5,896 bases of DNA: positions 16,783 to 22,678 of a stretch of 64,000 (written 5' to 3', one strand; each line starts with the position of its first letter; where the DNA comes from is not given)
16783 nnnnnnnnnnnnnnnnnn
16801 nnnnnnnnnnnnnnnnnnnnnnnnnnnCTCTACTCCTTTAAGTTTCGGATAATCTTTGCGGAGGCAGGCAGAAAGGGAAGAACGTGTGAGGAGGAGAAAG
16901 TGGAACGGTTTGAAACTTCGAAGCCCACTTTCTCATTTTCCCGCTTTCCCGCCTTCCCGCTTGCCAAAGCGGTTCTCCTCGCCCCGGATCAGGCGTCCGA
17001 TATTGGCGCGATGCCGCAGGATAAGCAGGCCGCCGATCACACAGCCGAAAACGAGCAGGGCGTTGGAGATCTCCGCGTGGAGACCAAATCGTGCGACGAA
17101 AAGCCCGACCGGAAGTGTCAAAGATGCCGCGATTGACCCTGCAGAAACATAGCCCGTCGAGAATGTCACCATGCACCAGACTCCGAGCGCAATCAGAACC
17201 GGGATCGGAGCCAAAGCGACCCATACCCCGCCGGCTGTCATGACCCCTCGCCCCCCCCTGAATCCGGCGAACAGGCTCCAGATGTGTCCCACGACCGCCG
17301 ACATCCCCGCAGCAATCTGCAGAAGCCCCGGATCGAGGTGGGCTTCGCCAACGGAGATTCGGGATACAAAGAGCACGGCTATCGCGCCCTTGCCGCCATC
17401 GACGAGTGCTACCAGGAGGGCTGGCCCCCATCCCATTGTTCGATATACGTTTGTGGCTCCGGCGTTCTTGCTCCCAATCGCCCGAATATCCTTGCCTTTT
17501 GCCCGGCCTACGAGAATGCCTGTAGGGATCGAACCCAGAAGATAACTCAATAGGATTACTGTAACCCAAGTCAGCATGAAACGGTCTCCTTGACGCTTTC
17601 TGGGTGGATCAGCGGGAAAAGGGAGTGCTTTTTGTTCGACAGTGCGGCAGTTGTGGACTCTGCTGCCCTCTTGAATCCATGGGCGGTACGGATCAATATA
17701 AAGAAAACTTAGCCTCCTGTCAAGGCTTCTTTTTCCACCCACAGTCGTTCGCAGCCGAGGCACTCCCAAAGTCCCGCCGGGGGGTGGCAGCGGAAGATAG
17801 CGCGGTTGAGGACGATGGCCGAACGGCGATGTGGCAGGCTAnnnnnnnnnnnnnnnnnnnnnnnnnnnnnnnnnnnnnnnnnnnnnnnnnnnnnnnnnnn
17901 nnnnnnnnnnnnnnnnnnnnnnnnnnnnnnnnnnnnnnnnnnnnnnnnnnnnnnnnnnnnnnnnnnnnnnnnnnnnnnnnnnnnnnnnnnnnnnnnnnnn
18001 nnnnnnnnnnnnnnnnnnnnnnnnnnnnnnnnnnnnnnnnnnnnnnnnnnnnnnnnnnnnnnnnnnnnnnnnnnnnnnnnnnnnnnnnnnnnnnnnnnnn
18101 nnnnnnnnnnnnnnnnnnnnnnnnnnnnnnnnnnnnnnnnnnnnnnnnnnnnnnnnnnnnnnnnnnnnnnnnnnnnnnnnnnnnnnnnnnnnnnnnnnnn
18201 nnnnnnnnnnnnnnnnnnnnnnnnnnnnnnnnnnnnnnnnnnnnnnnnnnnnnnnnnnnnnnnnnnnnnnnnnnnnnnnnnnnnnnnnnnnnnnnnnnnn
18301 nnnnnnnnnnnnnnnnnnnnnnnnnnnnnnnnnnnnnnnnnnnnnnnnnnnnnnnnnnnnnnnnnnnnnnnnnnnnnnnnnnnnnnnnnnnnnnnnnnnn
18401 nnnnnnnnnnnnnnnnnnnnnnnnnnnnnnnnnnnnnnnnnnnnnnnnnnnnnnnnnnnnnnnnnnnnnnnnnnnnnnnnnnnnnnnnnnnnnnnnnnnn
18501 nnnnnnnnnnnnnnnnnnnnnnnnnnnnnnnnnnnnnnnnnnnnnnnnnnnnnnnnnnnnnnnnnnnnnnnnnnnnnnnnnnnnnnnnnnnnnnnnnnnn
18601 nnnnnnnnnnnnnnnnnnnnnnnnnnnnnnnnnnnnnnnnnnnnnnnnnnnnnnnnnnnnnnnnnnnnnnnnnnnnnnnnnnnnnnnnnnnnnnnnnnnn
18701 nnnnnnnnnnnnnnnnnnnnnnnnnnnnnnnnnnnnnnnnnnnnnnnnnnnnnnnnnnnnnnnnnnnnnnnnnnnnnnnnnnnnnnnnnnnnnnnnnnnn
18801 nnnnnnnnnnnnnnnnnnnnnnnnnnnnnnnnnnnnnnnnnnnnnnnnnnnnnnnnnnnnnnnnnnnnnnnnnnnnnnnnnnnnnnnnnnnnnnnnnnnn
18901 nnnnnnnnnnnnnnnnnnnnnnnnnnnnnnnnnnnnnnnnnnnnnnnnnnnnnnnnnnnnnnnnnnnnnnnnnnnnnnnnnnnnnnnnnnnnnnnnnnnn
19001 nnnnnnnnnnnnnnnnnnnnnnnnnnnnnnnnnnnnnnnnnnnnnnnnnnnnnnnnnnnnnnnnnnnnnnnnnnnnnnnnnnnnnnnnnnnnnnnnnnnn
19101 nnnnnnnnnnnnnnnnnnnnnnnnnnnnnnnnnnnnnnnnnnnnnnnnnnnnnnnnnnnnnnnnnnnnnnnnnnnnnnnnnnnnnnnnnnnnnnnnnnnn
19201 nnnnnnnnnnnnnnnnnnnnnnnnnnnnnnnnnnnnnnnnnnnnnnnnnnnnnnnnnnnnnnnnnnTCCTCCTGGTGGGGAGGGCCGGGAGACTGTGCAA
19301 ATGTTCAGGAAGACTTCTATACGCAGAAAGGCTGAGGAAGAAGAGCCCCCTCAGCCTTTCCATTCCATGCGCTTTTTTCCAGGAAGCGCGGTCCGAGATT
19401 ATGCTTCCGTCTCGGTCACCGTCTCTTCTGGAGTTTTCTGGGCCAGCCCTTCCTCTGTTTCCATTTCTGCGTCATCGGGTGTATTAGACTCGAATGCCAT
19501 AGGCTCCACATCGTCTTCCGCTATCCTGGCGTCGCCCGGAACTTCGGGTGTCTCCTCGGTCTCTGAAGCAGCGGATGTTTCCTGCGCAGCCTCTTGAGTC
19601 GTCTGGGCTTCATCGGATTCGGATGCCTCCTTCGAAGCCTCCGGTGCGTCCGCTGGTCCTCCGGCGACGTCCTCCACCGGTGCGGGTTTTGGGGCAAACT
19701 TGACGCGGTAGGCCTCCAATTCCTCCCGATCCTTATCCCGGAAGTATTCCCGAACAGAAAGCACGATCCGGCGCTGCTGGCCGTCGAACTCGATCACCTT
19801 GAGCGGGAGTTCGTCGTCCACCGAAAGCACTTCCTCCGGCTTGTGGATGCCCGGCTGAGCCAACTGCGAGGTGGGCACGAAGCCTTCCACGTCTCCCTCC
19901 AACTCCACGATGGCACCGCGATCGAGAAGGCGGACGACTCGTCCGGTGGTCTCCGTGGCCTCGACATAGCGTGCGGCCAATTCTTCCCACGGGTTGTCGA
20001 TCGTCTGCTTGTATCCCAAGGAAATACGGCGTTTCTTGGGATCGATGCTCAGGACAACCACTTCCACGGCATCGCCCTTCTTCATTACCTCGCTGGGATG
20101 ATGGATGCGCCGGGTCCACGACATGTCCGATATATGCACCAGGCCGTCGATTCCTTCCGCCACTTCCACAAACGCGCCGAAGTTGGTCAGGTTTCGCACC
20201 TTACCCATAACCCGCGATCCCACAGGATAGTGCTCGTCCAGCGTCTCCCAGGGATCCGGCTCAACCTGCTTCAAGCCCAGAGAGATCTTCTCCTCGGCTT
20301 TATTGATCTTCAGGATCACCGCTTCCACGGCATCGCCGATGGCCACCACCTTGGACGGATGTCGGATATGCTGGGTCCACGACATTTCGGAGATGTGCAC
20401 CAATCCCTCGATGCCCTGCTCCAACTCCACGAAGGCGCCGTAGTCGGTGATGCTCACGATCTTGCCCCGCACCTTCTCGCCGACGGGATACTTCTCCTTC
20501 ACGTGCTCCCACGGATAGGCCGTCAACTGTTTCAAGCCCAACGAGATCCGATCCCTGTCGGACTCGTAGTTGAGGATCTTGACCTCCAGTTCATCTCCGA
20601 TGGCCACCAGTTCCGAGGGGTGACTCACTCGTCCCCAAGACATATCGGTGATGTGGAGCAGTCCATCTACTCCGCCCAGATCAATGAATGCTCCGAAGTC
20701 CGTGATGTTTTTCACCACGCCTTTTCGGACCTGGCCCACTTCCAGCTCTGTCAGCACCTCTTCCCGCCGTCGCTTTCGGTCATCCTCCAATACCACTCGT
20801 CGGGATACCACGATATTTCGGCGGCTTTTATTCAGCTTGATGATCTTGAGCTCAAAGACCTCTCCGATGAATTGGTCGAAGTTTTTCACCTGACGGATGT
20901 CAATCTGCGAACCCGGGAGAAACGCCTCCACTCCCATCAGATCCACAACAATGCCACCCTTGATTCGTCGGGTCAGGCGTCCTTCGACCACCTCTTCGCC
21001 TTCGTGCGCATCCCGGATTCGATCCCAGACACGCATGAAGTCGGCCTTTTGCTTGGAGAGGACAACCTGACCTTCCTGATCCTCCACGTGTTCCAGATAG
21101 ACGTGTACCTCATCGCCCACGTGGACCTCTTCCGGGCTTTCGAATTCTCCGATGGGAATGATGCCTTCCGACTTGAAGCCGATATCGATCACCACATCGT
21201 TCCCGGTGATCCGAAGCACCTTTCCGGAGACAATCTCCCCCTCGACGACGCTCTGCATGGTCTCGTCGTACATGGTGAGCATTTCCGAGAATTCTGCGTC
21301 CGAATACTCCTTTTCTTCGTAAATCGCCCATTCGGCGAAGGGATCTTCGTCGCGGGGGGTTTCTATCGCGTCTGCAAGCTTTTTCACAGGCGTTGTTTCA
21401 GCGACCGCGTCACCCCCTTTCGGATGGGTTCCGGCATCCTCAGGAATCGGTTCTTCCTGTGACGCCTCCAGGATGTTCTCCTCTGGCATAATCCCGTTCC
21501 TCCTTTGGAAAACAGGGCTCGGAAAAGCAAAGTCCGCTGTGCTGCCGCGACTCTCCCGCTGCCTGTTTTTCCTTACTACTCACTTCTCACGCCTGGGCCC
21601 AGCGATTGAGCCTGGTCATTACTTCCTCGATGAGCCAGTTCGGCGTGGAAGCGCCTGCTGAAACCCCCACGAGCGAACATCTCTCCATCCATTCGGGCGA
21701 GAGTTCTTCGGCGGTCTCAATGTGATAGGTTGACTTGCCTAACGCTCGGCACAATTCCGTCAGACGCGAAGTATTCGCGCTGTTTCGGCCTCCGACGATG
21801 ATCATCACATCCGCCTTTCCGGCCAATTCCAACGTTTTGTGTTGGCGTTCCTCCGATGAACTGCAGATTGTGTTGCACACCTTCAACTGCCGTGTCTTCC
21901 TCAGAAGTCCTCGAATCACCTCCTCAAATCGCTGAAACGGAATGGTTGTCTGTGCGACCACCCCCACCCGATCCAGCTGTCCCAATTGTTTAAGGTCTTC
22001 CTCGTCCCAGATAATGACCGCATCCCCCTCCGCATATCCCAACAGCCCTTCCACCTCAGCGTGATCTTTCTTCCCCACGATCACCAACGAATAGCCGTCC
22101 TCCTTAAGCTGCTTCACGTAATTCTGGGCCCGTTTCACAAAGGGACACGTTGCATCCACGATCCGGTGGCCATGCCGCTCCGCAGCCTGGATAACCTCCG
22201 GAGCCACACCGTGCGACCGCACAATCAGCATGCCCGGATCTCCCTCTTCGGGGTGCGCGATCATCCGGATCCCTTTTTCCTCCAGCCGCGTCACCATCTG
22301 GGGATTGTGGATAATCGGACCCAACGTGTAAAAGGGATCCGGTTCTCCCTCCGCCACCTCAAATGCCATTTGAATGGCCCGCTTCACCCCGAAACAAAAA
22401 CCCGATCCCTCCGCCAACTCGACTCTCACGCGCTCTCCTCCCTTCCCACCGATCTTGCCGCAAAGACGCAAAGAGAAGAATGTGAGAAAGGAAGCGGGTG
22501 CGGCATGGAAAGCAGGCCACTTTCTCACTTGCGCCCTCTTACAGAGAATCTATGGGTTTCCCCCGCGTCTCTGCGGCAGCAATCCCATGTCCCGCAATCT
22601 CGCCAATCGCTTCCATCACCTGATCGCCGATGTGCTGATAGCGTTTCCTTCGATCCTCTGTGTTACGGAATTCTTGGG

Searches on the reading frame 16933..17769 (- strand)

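Call 36: search_protein_families(library=pfam, proteins=[window:16933-17769:-], max_evalue=0.0001)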
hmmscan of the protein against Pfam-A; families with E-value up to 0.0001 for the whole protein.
window:16933-17769:- (278 aa): 1 family
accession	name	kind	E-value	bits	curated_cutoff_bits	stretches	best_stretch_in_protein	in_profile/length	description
PF02660.20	G3P_acyltransf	-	1.6e-47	162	24.1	1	74-260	1-164/164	Glycerol-3-phosphate acyltransferase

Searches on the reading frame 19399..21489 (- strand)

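Call 36: search_protein_families(library=pfam, proteins=[window:19399-21489:-], max_evalue=0.0001)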
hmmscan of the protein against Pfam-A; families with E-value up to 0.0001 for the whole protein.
window:19399-21489:- (696 aa): 5 families
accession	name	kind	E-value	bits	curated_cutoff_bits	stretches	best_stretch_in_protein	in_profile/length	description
PF00575.29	S1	-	3e-98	322.7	22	6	334-407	2-74/74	S1 RNA binding domain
PF23459.1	S1_RRP5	-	2.7e-27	95.5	27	2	424-491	4-70/72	RRP5 S1 domain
PF21710.3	Spt6_S1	-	2.7e-14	53.7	27.5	0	343-407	23-87/91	Spt6, S1/OB domain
PF13509.12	S1_2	-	1.2e-10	41.8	21.8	0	251-303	1-46/61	S1 domain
PF17092.11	PCB_OB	-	1.2e-09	39.3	27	0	468-535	28-100/111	Penicillin-binding protein OB-like domain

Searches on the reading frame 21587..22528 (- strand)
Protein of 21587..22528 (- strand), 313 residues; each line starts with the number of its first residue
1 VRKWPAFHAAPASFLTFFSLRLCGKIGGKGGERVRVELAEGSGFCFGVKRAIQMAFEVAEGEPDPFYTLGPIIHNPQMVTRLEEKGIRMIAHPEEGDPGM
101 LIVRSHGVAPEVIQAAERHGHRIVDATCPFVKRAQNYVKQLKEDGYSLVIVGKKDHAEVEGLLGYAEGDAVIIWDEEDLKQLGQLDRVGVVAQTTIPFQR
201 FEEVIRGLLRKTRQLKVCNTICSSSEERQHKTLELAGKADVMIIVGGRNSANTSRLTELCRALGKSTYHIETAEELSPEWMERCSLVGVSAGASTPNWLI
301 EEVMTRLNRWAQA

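Call 36: search_protein_families(library=pfam, proteins=[window:21587-22528:-], max_evalue=0.0001)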
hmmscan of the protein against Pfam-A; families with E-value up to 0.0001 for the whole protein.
window:21587-22528:- (313 aa): 1 family
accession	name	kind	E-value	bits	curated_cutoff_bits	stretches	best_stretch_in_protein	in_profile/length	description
PF02401.23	LYTB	-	2.8e-95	319.1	24.5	1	36-307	1-266/267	LytB protein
